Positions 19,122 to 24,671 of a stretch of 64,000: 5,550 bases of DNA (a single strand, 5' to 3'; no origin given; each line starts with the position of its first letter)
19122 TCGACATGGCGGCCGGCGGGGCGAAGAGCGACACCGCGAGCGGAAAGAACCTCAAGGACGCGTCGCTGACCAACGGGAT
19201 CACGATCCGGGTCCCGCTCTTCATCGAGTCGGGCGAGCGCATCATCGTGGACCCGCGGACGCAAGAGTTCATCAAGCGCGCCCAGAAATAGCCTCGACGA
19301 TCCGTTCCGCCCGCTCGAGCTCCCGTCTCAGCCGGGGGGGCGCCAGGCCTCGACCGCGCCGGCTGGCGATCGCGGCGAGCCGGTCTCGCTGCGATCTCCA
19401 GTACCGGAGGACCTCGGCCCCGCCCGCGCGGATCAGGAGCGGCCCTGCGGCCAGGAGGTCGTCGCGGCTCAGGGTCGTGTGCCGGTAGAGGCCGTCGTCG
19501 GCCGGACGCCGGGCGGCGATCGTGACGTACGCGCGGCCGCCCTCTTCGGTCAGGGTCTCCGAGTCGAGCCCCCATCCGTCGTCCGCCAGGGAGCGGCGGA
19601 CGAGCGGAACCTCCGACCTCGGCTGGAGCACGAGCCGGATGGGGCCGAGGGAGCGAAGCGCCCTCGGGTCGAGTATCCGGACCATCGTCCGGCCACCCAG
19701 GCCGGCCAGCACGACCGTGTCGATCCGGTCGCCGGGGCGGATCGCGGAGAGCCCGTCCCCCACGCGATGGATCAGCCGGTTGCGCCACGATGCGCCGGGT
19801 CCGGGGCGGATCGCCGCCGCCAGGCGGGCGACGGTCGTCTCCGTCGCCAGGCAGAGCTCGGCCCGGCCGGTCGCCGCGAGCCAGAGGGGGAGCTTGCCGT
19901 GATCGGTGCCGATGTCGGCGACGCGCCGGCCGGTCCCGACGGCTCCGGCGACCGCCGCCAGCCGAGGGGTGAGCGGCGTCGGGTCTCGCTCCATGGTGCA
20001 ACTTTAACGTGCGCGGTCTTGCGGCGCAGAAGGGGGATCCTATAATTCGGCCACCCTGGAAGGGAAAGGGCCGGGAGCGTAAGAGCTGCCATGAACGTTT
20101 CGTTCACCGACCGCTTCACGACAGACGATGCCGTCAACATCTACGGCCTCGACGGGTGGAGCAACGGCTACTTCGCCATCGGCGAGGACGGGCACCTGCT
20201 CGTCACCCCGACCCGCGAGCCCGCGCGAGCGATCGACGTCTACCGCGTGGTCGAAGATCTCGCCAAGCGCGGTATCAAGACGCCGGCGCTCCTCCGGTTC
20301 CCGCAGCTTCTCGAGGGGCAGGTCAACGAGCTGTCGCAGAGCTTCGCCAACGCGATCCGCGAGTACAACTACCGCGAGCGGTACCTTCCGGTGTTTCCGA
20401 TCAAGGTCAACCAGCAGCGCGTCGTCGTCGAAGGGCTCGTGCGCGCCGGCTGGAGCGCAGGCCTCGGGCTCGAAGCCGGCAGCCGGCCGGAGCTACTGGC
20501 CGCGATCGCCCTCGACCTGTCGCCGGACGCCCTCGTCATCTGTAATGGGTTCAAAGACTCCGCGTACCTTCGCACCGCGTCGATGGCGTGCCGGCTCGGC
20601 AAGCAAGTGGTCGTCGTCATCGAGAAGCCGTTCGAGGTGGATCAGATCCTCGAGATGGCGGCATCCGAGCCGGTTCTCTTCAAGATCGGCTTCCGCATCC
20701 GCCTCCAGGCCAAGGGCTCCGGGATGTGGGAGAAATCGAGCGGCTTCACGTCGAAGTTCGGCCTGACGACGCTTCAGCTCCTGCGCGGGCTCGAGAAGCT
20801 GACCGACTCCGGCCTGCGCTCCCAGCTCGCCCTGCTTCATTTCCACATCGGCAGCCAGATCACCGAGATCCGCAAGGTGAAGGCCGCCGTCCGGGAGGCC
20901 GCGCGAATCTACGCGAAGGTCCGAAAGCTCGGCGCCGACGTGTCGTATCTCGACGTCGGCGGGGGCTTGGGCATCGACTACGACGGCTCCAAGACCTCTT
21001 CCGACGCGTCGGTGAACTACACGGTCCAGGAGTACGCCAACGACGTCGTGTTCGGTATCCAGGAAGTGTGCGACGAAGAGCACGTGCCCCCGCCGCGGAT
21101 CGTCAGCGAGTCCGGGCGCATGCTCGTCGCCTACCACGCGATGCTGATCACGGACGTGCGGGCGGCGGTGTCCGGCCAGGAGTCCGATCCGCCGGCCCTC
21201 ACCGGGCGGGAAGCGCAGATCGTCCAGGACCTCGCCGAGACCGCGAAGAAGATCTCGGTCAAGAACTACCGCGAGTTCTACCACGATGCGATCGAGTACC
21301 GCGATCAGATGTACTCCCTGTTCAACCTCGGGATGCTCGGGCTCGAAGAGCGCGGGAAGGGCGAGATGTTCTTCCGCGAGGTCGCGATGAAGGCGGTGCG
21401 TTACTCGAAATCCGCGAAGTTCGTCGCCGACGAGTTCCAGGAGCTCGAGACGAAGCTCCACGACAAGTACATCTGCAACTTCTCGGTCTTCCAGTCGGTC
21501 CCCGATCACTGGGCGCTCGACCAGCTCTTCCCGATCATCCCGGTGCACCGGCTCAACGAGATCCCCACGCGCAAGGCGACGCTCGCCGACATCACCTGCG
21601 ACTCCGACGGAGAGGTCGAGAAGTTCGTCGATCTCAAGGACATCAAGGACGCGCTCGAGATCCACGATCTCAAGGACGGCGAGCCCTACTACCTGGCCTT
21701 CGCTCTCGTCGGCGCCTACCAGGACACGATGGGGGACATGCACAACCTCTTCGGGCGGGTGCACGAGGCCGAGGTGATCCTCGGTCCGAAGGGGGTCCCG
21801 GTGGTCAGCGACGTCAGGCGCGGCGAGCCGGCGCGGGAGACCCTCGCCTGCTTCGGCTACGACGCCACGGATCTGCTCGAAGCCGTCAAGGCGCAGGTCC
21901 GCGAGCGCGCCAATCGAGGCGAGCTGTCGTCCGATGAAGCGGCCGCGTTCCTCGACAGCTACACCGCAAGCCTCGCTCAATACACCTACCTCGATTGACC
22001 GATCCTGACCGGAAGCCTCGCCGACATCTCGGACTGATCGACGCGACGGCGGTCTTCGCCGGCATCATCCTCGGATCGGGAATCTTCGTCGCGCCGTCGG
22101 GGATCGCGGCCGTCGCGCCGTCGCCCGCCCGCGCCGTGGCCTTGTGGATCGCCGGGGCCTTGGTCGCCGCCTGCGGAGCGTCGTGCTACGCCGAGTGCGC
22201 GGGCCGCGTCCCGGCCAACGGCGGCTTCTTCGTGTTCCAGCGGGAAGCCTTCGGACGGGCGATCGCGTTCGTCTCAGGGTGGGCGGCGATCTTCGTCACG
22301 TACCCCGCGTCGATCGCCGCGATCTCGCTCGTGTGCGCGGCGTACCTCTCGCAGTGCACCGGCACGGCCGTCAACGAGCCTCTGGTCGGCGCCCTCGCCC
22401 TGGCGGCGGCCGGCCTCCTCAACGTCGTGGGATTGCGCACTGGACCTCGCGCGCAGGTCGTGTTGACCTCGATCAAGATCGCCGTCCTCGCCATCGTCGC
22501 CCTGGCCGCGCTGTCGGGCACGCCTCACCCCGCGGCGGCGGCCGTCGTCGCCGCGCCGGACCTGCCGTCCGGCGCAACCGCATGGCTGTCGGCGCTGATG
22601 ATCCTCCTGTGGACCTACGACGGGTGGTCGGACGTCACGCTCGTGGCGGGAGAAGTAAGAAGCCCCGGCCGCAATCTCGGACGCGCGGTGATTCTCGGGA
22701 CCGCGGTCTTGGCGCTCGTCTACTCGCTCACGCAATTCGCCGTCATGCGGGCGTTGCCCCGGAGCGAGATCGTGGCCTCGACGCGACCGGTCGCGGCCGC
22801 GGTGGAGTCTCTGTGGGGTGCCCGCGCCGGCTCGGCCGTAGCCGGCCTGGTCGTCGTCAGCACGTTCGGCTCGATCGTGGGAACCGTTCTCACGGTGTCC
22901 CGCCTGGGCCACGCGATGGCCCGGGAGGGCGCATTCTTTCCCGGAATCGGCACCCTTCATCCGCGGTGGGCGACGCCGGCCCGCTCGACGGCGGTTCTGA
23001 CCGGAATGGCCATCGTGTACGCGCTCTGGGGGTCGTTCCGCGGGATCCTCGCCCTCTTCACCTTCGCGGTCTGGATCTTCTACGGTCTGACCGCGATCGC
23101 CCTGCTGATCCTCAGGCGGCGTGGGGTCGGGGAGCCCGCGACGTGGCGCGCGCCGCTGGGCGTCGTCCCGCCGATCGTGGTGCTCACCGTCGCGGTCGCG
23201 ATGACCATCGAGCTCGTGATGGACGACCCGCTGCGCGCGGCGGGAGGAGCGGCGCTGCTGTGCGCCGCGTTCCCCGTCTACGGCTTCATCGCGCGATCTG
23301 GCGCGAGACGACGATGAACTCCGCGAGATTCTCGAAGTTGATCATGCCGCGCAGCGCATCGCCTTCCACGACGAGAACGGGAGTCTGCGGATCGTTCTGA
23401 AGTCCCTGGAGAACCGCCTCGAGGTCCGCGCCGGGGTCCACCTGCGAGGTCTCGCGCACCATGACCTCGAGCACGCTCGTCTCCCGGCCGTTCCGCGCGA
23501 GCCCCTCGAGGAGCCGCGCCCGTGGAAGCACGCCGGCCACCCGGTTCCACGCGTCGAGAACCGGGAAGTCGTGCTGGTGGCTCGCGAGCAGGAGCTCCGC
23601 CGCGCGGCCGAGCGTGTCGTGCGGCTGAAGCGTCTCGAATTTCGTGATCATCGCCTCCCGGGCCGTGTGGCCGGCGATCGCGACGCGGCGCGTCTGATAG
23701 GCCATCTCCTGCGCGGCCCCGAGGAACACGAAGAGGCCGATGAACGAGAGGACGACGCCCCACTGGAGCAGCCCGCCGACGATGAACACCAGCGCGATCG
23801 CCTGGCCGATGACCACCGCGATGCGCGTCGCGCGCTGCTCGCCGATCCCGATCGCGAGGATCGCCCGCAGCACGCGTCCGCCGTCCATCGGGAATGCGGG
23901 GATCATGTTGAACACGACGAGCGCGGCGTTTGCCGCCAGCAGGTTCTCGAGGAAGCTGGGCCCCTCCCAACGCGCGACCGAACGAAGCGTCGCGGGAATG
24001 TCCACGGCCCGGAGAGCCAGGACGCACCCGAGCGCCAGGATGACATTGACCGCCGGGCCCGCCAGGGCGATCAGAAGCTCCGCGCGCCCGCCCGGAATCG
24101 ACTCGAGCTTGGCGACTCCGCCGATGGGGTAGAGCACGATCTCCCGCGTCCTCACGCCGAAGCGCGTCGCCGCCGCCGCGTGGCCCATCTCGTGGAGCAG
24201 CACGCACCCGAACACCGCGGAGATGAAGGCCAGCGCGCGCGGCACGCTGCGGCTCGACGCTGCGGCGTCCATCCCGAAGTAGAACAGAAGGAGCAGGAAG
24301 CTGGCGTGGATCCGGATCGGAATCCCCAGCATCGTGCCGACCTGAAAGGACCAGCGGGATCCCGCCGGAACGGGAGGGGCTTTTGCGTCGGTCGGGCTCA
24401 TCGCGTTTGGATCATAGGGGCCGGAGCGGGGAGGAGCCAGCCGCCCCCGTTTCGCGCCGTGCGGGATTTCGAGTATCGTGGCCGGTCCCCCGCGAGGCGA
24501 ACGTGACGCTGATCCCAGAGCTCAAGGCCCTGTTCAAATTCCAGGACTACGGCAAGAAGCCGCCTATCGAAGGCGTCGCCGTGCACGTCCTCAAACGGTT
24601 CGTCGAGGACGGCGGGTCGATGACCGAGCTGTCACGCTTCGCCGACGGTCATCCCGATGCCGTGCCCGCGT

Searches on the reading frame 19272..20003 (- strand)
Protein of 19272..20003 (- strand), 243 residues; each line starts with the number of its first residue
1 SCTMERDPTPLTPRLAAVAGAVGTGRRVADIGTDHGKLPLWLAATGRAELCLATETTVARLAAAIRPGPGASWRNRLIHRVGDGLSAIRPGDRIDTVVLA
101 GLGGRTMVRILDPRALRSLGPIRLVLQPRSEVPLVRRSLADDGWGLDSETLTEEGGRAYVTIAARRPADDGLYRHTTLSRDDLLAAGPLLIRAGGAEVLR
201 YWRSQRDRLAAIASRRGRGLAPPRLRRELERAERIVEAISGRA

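Call 25: search_protein_families(library=pfam, proteins=[window:19272-20003:-], max_evalue=0.0001)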
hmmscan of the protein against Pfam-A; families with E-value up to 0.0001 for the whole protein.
window:19272-20003:- (243 aa): 2 families
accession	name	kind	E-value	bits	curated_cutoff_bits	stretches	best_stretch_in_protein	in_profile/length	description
PF12847.13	Methyltransf_18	-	5.5e-32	111.3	27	1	11-161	1-150/151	Methyltransferase domain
PF04816.18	TrmK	-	2.9e-28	99.2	27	1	28-215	1-183/205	tRNA (adenine(22)-N(1))-methyltransferase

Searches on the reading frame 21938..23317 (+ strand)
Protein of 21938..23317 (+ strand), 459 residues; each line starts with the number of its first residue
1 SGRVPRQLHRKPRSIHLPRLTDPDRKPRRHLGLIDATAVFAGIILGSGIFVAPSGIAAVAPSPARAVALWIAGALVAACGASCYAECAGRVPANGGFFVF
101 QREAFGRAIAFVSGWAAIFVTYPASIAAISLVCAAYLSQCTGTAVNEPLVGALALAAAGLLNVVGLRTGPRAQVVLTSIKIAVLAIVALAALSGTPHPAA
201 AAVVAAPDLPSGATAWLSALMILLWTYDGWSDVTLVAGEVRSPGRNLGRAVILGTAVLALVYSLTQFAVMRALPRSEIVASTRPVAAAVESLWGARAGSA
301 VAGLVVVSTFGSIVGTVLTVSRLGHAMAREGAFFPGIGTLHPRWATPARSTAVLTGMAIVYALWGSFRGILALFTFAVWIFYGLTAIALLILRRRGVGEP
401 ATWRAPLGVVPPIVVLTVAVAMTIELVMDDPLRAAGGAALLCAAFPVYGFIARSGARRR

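Call 25: search_protein_families(library=pfam, proteins=[window:21938-23317:+], max_evalue=0.0001)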
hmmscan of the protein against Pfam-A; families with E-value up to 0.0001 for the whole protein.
window:21938-23317:+ (459 aa): 2 families
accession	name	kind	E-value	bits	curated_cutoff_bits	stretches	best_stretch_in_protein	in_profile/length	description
PF13520.12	AA_permease_2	-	3.2e-43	148.7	27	1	31-421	1-403/427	Amino acid permease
PF00324.27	AA_permease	-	2.6e-24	86.2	24.6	1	43-434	9-428/470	Amino acid permease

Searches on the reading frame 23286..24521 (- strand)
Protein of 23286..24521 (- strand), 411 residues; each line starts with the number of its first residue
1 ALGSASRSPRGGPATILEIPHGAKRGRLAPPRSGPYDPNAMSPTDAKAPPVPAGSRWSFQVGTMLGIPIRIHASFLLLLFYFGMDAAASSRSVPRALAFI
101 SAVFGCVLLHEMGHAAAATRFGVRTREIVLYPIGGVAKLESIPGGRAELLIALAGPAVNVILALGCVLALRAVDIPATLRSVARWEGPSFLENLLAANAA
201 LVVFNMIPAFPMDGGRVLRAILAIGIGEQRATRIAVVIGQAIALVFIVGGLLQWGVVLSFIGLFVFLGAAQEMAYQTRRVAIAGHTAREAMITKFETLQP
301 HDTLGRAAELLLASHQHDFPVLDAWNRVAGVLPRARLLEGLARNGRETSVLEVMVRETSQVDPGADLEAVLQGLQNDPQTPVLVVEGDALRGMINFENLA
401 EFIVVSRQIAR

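Call 25: search_protein_families(library=pfam, proteins=[window:23286-24521:-], max_evalue=0.0001)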
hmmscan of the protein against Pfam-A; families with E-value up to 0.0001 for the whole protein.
window:23286-24521:- (411 aa): 3 families
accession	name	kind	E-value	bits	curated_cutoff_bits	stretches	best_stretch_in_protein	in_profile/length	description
PF02163.28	Peptidase_M50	-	1.3e-20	74.2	27.2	2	98-170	1-100/221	Peptidase family M50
PF00571.33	CBS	-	8.3e-08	32.9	24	0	288-341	2-55/57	CBS domain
PF13398.12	Peptidase_M50B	-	2.5e-07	31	26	1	107-175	25-94/201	Peptidase M50B-like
